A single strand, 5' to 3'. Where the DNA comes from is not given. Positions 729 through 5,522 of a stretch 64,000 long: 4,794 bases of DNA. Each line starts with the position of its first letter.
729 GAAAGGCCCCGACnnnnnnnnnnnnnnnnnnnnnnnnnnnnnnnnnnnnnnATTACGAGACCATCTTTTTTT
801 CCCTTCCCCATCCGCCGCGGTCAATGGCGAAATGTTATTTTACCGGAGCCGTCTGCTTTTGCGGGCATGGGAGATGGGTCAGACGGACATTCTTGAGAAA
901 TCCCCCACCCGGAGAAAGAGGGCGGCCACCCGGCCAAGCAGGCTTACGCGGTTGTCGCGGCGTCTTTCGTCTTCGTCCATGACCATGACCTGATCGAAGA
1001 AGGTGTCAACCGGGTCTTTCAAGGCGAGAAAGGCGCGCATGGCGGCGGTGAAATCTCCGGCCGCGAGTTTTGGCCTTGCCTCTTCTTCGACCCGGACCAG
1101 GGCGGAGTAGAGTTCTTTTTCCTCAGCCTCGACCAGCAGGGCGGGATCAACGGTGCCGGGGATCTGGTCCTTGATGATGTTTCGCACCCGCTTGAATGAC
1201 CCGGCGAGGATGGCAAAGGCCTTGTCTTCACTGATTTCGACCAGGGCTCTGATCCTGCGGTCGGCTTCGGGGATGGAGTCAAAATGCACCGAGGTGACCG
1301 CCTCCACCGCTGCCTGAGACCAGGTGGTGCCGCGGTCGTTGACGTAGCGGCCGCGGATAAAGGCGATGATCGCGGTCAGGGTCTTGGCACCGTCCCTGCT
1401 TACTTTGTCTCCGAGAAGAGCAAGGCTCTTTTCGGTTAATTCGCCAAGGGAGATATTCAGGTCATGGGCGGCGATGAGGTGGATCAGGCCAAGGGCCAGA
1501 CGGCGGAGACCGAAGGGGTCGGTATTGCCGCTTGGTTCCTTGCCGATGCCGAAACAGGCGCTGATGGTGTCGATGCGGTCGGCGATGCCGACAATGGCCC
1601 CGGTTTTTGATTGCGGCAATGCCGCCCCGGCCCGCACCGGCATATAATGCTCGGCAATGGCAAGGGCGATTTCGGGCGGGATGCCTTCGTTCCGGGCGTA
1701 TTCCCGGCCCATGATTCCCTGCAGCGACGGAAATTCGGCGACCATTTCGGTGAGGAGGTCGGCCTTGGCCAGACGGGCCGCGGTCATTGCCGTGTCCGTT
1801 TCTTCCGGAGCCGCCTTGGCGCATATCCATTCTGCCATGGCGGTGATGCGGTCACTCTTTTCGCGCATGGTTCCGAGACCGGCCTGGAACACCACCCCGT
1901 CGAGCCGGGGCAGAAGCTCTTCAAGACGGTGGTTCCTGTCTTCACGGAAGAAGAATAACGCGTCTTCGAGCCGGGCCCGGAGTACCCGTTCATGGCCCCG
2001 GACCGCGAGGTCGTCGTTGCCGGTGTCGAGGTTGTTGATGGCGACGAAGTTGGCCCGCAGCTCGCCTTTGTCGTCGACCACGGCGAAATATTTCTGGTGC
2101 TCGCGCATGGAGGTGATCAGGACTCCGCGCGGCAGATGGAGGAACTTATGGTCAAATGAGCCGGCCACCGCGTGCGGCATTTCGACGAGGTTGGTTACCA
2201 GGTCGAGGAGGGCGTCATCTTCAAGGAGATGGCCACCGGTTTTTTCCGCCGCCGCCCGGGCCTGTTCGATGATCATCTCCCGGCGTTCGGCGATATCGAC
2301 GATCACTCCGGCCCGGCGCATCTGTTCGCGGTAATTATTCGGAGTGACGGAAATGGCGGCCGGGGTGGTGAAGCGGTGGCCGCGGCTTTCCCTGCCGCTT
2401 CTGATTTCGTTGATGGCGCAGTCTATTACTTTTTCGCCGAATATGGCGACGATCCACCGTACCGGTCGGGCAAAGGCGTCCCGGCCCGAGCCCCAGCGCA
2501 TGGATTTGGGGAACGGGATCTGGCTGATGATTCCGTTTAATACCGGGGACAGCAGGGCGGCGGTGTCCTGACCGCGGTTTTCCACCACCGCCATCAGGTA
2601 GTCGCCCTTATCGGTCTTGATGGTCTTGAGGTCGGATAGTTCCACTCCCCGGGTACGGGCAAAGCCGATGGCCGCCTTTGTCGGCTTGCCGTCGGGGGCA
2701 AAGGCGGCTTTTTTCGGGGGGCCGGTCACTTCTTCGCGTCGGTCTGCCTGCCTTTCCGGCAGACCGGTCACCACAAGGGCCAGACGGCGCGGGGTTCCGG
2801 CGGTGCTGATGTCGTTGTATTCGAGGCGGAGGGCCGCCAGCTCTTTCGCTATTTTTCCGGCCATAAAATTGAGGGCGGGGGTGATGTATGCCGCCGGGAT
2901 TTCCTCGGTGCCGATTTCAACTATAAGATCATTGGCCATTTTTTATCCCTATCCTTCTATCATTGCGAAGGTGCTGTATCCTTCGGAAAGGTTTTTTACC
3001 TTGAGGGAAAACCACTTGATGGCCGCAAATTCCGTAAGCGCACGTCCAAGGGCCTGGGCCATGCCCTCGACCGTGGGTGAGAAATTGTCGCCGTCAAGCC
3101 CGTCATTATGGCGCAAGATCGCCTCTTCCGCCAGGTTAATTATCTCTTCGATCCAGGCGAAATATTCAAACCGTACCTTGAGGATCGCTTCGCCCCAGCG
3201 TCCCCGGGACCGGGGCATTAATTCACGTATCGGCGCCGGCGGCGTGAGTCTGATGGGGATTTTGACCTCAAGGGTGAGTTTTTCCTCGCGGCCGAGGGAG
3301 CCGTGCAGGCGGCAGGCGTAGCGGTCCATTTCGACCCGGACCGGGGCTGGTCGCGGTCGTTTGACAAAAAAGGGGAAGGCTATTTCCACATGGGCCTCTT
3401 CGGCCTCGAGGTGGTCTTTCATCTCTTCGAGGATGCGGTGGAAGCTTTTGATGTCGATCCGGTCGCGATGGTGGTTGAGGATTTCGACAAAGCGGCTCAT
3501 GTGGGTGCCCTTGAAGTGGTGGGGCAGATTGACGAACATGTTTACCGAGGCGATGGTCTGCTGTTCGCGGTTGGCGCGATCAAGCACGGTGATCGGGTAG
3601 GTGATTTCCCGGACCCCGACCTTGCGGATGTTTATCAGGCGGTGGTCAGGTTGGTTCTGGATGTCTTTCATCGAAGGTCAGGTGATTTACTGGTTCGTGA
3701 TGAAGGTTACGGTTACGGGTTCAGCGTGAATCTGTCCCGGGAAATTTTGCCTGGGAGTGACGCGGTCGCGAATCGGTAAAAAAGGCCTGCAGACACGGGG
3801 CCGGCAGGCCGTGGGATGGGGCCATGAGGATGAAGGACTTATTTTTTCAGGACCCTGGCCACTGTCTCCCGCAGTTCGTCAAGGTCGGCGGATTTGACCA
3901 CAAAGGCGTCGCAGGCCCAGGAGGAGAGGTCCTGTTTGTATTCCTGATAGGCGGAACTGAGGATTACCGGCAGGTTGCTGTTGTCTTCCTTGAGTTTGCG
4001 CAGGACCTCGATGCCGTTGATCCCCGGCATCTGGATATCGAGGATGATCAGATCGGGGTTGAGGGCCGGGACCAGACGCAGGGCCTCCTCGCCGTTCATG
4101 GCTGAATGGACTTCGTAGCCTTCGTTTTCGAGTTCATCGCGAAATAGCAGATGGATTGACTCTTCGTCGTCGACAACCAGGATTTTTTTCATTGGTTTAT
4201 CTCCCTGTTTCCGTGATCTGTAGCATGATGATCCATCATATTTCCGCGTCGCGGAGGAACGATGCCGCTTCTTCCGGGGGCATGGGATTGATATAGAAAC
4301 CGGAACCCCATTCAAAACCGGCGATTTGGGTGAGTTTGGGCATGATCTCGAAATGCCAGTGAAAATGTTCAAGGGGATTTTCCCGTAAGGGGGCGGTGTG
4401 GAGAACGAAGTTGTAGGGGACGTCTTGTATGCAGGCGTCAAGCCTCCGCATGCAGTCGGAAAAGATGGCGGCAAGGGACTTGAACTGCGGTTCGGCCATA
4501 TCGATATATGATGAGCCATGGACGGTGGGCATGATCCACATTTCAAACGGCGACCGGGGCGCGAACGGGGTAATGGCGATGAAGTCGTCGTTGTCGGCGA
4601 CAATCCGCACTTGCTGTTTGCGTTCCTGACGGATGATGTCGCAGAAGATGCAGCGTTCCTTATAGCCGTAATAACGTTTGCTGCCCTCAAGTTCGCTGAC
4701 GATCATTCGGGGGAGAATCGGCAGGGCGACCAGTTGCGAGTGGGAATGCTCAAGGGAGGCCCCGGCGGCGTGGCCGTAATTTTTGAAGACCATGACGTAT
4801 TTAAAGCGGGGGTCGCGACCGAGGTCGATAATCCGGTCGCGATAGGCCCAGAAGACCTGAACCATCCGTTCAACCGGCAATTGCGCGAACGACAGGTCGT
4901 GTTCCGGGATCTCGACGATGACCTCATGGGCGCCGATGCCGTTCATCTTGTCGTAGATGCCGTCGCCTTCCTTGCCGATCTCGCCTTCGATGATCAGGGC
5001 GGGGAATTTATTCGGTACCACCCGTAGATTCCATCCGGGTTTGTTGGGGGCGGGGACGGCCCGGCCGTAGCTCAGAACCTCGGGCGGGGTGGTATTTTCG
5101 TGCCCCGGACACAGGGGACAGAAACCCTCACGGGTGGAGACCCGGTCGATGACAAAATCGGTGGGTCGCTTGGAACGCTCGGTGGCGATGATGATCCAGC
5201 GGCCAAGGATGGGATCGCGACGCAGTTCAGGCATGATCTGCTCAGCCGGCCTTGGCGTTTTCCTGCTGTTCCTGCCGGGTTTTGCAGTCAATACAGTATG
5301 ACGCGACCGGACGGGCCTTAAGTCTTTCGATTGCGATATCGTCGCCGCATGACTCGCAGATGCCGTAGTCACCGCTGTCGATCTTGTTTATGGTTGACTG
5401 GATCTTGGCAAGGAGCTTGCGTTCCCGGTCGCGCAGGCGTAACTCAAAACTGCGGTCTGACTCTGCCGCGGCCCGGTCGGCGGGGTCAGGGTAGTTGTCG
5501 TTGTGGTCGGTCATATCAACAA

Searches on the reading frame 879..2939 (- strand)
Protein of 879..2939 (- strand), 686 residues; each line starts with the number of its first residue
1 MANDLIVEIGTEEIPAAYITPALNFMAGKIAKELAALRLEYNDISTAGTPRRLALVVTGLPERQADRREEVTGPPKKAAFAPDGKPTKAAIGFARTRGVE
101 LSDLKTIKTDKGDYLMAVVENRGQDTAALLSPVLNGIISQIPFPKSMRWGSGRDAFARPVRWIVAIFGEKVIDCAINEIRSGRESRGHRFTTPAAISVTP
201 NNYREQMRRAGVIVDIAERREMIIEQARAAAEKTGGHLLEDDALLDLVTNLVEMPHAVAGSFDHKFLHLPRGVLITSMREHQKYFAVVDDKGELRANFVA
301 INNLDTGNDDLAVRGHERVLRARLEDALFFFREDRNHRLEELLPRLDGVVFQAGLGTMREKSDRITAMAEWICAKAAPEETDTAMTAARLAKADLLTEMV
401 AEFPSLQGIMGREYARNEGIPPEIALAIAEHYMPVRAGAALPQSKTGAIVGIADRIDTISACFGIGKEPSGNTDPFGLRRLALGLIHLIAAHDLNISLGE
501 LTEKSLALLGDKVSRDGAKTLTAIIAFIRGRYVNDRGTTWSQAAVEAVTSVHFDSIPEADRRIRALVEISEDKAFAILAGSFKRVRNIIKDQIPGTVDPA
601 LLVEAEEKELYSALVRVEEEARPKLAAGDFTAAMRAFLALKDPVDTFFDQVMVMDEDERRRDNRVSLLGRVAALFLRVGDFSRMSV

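Call 27: search_protein_families(library=ncbifam, proteins=[window:879-2939:-], max_evalue=1e-30)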
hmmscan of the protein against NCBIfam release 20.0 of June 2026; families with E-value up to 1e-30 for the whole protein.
window:879-2939:- (686 aa): 2 families
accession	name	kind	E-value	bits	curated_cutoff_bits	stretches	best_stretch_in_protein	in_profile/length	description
TIGR00211.2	glyS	equivalog_domain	3.3e-236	786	300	1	4-683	1-683/684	glycine--tRNA ligase subunit beta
NF011499.0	PRK14908.1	equivalog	3.3e-180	601.8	1244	1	3-684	312-996/998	glycine--tRNA ligase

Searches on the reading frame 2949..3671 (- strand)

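Call 27: search_protein_families(library=ncbifam, proteins=[window:2949-3671:-], max_evalue=1e-30)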
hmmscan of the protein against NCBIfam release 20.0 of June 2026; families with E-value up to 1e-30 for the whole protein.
window:2949-3671:- (240 aa): 1 family
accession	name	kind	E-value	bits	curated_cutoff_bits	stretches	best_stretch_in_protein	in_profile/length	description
NF010200.1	PRK13674.1-1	equivalog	1.5e-33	116.5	215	1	2-143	1-148/270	GTP cyclohydrolase FolE2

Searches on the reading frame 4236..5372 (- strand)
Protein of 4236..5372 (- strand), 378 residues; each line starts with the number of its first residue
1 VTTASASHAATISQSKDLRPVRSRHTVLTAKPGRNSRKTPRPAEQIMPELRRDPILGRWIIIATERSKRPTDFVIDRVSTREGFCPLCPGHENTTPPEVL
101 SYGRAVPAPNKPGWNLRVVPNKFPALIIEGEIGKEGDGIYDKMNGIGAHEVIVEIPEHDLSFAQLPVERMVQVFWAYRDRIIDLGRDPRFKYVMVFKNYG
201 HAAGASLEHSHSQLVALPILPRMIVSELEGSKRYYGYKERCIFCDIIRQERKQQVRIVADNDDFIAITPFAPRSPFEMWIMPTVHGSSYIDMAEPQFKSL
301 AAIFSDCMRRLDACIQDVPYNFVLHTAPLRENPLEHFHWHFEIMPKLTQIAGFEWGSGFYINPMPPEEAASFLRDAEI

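Call 27: search_protein_families(library=ncbifam, proteins=[window:4236-5372:-], max_evalue=1e-30)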
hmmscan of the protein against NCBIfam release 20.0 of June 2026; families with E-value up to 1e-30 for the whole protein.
window:4236-5372:- (378 aa): 2 families
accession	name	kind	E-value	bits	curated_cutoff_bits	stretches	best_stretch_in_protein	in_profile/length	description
NF008724.0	PRK11720.1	equivalog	1.1e-40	139.8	448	1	48-350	10-306/348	UDP-glucose--hexose-1-phosphate uridylyltransferase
TIGR00209.1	galT_1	equivalog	9.4e-34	116.9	102.1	1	49-350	12-307/349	galactose-1-phosphate uridylyltransferase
